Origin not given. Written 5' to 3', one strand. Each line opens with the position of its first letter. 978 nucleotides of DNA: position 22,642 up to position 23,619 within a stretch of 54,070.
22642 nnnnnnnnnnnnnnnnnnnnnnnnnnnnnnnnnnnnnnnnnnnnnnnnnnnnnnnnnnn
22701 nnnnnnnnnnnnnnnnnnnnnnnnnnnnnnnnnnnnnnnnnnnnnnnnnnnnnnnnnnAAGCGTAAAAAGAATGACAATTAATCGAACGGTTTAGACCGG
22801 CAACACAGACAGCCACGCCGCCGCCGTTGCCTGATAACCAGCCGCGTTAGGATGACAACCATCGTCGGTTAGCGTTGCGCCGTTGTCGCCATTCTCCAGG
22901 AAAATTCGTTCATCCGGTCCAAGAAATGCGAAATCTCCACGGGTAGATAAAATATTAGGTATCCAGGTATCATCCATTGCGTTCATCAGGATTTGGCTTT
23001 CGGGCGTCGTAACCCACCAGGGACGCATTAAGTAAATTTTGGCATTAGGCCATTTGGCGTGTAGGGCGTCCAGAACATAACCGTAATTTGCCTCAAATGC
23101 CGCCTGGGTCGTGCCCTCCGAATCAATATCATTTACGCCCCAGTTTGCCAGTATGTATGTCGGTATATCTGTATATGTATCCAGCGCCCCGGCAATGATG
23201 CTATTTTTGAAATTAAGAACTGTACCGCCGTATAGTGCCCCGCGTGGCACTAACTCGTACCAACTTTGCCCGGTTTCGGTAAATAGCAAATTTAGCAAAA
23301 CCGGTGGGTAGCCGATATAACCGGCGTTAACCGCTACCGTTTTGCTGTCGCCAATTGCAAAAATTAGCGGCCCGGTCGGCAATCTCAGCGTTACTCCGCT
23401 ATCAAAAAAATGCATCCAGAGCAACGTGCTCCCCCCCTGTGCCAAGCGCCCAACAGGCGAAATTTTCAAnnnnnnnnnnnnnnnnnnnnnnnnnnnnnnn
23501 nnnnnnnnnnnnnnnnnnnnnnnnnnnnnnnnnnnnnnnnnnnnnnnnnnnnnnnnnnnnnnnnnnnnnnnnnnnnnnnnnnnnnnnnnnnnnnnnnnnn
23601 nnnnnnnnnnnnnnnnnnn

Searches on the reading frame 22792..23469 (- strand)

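Call 96: search_protein_families(library=pfam, proteins=[window:22792-23469:-], max_evalue=0.001)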
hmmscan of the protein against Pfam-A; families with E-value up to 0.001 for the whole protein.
window:22792-23469:- (225 aa): 2 families
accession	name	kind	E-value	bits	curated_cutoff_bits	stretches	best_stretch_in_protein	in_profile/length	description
PF13472.12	Lipase_GDSL_2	-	2.8e-13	51.2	32.9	1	38-214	1-178/178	GDSL-like Lipase/Acylhydrolase family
PF00657.28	Lipase_GDSL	-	3.2e-06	27.9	23.6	1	102-218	76-207/208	GDSL-like Lipase/Acylhydrolase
